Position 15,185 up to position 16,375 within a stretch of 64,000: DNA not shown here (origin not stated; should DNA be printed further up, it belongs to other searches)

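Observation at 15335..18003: Stand-alone E2-type acyltransferase with DERIADG instead of DHRxxDG, paired with an acyl-adenylate ligase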

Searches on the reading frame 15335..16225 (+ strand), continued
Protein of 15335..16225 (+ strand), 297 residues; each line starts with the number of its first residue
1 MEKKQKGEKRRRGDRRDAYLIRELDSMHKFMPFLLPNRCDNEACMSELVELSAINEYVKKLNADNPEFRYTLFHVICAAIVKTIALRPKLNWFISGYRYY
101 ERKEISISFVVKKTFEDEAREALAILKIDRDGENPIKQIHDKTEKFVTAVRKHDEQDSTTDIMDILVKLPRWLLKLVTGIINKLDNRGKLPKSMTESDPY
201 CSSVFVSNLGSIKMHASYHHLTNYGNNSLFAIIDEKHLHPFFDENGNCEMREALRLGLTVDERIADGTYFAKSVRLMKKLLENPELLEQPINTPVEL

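Call 48: find_homologous_proteins(query=P0126, max_evalue=1e-20)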
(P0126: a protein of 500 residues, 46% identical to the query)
Query P0126 (500 aa): 5300 proteins with E <= 1e-20 among 8000 candidates; the best 120 are listed.
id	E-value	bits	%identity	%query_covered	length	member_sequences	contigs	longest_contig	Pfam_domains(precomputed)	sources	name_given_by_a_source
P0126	0.0e+0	1146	100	100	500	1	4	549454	PF00198.29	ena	-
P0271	0.0e+0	1011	86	100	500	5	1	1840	PF00198.29,PF04138.21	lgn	-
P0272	1.2e-295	999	85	100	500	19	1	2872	PF00198.29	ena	-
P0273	5.2e-295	997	86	100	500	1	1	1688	PF00198.29,PF04138.21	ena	-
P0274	1.2e-293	993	84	100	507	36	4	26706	PF00198.29,PF04138.21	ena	-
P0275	3.9e-293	991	85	100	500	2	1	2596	PF00198.29,PF04138.21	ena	-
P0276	6.1e-293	990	85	100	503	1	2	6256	PF00198.29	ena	-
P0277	2.6e-290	982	84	100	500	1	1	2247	PF00198.29,PF04138.21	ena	-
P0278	1.3e-288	976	84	100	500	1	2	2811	PF00198.29,PF04138.21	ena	-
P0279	1.5e-288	976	85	98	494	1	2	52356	PF00198.29,PF04138.21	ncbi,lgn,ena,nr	ncbi:MAG: 2-oxo acid dehydrogenase subunit E2 [Bacilli bacterium]|nr:2-oxo acid dehydrogenase subuni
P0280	2.1e-286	969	83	100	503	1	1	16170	PF00198.29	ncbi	-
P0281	7.0e-286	967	83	98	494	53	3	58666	PF00198.29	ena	-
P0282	2.6e-284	962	82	100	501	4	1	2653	PF00198.29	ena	-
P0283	6.1e-284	961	82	100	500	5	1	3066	PF00198.29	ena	-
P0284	1.6e-283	959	82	98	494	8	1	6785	PF00198.29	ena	-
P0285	2.4e-281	952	83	98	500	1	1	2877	PF00198.29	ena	-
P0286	3.3e-277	938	81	100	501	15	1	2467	PF00198.29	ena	-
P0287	1.2e-275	933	81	100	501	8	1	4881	PF00198.29,PF04138.21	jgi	-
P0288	7.1e-275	931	81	98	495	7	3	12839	PF00198.29,PF04138.21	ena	-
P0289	3.9e-273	925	81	98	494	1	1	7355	PF00198.29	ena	-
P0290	9.4e-273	924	78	100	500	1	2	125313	PF00198.29,PF04138.21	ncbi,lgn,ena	-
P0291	1.4e-272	923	78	100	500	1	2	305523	PF00198.29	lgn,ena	-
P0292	4.5e-254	862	75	100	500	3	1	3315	PF00198.29,PF04138.21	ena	-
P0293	2.7e-253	860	73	100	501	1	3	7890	PF00198.29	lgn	-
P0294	2.0e-234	797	70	100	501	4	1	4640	PF00198.29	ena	-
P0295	6.2e-203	693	63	100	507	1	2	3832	PF00198.29,PF04138.21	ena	-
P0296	1.5e-174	600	90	58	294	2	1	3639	PF00198.29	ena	-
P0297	2.8e-168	579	87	56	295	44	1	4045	PF00198.29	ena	-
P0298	7.4e-168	578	87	56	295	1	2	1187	PF00198.29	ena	-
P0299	7.4e-168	578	87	56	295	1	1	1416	PF00198.29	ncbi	-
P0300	1.0e-167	577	87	56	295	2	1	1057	PF00198.29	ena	-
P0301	2.7e-167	576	86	56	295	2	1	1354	PF00198.29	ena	-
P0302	3.6e-167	575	84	57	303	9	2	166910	PF00198.29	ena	-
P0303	2.8e-165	569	83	58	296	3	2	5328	PF00198.29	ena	-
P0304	4.6e-165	568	85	56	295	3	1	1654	PF00198.29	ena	-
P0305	2.4e-164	566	81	59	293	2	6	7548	PF00198.29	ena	-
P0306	3.5e-164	566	84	57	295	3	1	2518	PF00198.29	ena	-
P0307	4.7e-164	565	84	57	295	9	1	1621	PF00198.29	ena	-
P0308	4.0e-163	562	84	57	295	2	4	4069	PF00198.29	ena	-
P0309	1.4e-162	560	81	57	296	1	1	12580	PF00198.29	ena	-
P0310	1.6e-161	557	81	56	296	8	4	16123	PF00198.29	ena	-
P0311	5.6e-156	539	80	56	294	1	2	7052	PF00198.29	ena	-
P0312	1.9e-153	530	79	58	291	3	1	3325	PF00198.29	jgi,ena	-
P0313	7.9e-152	525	78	57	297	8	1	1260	PF00198.29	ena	-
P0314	1.8e-145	504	73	56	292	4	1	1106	PF00198.29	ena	-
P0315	9.2e-142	492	71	58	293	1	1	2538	PF00198.29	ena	-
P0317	7.3e-140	485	71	57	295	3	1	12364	PF00198.29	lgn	-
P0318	2.1e-139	484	70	58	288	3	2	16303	PF00198.29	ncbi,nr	ncbi:MAG: 2-oxo acid dehydrogenase subunit E2 [Clostridia bacterium]|nr:2-oxo acid dehydrogenase sub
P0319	2.3e-138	480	73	58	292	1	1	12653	PF00198.29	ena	-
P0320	2.8e-138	480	69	57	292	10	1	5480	PF00198.29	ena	-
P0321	4.2e-138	480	71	57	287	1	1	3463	PF00198.29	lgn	-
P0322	5.8e-138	479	71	57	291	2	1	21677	PF00198.29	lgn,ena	-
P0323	2.0e-137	477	71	57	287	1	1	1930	PF00198.29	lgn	-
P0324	2.1e-137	477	71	57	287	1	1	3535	PF00198.29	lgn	-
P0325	3.4e-137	477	69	58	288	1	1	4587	PF00198.29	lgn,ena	-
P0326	1.6e-136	474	70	57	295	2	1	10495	PF00198.29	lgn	-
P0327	3.7e-136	473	71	57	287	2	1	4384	PF00198.29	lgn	-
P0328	8.8e-136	472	70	58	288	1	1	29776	PF00198.29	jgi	-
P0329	1.2e-135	471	67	58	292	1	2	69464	PF00198.29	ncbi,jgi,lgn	-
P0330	1.7e-135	471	70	58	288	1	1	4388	PF00198.29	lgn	-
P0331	8.8e-135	469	68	58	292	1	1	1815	PF00198.29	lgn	-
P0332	9.8e-135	468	68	58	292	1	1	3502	PF00198.29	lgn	-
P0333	2.0e-134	467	69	57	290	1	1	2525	PF00198.29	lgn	-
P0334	4.0e-134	466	68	57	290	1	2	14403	PF00198.29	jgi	-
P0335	4.7e-132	460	67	54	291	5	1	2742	PF00198.29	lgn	-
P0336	6.4e-132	459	67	55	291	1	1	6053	PF00198.29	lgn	-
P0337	3.7e-131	457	64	58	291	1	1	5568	PF00198.29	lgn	-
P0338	3.4e-128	447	68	56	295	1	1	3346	PF00198.29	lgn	-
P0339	4.5e-125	437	63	56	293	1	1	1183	PF00198.29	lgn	-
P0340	1.3e-124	435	66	58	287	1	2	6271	PF00198.29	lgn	-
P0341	1.3e-122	428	64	58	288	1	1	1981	PF00198.29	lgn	-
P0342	1.8e-120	421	64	58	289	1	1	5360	PF00198.29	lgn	-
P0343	3.2e-119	417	61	57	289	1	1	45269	PF00198.29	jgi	-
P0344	6.6e-119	416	64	56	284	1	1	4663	PF00198.29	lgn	-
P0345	2.4e-118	414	63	56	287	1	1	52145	PF00198.29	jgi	-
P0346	2.5e-118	414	64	57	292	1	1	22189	PF00198.29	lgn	-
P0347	3.3e-118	414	63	57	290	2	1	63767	PF00198.29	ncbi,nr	ncbi:MAG: 2-oxo acid dehydrogenase subunit E2 [Oscillospiraceae bacterium]|nr:2-oxo acid dehydrogena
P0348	6.4e-116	406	63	56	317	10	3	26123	PF00198.29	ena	-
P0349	2.4e-115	405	61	58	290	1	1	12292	PF00198.29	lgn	-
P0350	1.7e-114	402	61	57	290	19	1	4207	PF00198.29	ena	-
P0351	3.1e-114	401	61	57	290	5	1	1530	PF00198.29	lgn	-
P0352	6.3e-114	400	62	58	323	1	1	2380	PF00198.29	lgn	-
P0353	7.0e-114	400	60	58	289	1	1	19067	PF00198.29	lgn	-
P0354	1.2e-113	399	62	57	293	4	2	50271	PF00198.29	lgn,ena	-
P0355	4.5e-112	394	57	57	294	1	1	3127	PF00198.29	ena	-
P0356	6.7e-112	393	60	57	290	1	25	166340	PF00198.29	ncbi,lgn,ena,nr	ncbi:MAG: 2-oxo acid dehydrogenase subunit E2 [Oscillospiraceae bacterium]|nr:2-oxo acid dehydrogena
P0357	5.7e-111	390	59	57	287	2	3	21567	PF00198.29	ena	-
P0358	6.1e-111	390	59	58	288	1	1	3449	PF00198.29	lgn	-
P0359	5.4e-110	387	59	57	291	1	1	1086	PF00198.29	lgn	-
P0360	1.8e-109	385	59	58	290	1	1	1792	PF00198.29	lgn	-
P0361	4.7e-109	384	59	58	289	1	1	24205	PF00198.29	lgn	-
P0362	5.5e-108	380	59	56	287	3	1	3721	PF00198.29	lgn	-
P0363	1.2e-107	379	57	58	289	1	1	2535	PF00198.29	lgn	-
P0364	1.8e-106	375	56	57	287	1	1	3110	PF00198.29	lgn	-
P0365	1.9e-106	375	56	57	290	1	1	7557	PF00198.29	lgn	-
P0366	8.9e-106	373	56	57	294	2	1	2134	PF00198.29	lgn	-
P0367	3.0e-105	371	56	58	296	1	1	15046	PF00198.29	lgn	-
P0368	1.1e-102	363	58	58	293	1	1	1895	PF00198.29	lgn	-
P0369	7.3e-97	344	53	56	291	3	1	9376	PF00198.29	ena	-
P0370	3.1e-96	341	53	57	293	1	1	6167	PF00198.29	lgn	-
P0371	6.9e-94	334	51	57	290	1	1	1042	PF00198.29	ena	-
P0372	5.8e-93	331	50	57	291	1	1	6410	PF00198.29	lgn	-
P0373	8.5e-93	330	50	57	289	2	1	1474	PF00198.29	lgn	-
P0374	1.3e-92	330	49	57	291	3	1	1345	PF00198.29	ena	-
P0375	3.7e-92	328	49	57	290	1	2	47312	PF00198.29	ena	-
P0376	4.6e-92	328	50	56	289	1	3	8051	PF00198.29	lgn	-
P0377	1.0e-91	327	49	53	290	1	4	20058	PF00198.29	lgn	-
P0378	1.4e-91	326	50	56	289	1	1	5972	PF00198.29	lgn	-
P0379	1.6e-91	326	51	57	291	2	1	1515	PF00198.29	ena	-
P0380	1.8e-91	326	49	53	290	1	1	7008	PF00198.29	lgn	-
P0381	3.9e-91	325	49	55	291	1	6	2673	PF00198.29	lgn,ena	-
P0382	5.0e-91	324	48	53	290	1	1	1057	PF00198.29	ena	-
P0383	5.3e-91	324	49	57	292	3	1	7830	PF00198.29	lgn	-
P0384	9.4e-91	323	49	57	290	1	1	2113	PF00198.29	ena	-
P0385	1.0e-90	323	49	54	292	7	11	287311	PF00198.29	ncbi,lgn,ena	-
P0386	1.1e-90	323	50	56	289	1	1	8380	PF00198.29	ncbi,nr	ncbi:MAG: 2-oxo acid dehydrogenase subunit E2 [Firmicutes bacterium]|nr:2-oxo acid dehydrogenase sub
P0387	1.4e-90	323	49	55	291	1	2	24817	PF00198.29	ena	-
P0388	1.8e-90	322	49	57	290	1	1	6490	PF00198.29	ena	-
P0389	2.6e-90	322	49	55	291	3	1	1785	PF00198.29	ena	-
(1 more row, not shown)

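Call 49: find_encoding_contigs(protein=P0126, flank=7000, max_places=2)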
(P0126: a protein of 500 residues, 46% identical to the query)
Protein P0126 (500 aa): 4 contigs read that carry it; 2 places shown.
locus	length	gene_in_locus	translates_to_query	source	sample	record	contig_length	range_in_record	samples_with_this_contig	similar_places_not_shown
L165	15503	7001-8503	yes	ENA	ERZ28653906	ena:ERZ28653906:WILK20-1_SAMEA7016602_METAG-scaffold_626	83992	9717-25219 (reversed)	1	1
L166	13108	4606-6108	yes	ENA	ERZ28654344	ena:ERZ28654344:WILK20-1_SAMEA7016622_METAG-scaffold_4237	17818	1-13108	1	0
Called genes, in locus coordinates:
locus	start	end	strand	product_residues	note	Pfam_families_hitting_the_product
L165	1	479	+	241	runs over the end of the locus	-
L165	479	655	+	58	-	-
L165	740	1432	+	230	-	-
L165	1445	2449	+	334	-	PF14057:GGGtGRT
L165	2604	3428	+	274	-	-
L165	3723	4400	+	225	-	PF27271:AF_1327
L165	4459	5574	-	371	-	-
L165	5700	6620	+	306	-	-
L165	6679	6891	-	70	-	PF19807:DUF6290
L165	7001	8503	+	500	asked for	PF00198:2-oxoacid_dh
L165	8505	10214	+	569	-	PF00501:AMP-binding, PF13193:AMP-binding_C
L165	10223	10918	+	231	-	PF01226:Form_Nir_trans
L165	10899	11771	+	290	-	PF00561:Abhydrolase_1, PF12146:Hydrolase_4, PF12697:Abhydrolase_6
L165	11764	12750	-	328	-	PF00962:A_deaminase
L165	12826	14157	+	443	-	PF03051:Peptidase_C1_2, PF00112:Peptidase_C1 (faint)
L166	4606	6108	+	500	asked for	PF00198:2-oxoacid_dh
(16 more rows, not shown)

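Call 50: find_encoding_contigs(protein=P0302, flank=7000, max_places=2)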
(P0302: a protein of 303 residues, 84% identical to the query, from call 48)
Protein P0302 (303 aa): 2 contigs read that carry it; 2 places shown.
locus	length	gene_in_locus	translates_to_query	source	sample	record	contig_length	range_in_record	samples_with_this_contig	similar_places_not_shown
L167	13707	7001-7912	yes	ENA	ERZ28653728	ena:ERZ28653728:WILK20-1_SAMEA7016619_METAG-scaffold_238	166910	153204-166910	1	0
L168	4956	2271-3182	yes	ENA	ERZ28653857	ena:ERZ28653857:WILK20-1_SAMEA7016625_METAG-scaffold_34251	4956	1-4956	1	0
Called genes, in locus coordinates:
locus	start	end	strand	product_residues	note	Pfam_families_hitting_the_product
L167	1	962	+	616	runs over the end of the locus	PF14262:Cthe_2159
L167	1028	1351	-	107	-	-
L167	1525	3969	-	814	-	PF07523:Big_3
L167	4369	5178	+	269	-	PF14808:TMEM164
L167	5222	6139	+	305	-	-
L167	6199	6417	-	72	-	PF19807:DUF6290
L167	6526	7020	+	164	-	PF04138:GtrA_DPMS_TM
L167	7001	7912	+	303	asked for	PF00198:2-oxoacid_dh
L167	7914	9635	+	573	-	PF00501:AMP-binding, PF13193:AMP-binding_C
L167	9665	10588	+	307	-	PF03629:SASA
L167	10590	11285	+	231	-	PF01226:Form_Nir_trans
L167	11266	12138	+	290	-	PF00561:Abhydrolase_1, PF12146:Hydrolase_4, PF12697:Abhydrolase_6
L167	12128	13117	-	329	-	PF00962:A_deaminase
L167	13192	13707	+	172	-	?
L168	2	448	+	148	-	?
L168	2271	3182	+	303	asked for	PF00198:2-oxoacid_dh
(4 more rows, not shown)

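Call 51: find_encoding_contigs(protein=P0291, flank=7000, max_places=2)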
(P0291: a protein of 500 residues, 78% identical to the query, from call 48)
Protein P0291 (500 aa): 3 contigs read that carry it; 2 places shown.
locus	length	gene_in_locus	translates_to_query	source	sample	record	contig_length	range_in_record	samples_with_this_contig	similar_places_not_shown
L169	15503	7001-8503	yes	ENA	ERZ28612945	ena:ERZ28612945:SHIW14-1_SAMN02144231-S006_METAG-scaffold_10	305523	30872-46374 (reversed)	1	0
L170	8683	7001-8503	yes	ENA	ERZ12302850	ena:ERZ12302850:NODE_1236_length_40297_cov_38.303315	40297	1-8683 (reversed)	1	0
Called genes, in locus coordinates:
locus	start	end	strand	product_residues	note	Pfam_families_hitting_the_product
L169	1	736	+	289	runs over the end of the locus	PF14397:ATPgrasp_ST (faint), PF02655:ATP-grasp_3, PF08443:RimK, PF02955:GSH-S_ATP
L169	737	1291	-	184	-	PF01965:DJ-1_PfpI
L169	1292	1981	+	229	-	-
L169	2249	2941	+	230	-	-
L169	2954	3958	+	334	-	PF14057:GGGtGRT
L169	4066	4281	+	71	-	-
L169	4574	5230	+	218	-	PF13151:DUF3990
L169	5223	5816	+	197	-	PF12844:HTH_19 (faint)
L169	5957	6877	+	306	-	-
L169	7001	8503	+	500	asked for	PF00198:2-oxoacid_dh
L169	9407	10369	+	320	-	PF00501:AMP-binding, PF13193:AMP-binding_C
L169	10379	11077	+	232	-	PF01226:Form_Nir_trans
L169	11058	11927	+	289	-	PF00561:Abhydrolase_1, PF12146:Hydrolase_4, PF12697:Abhydrolase_6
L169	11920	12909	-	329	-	PF00962:A_deaminase, PF19326:AMP_deaminase (weak)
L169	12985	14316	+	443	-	PF03051:Peptidase_C1_2, PF00112:Peptidase_C1 (faint)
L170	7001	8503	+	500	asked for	PF00198:2-oxoacid_dh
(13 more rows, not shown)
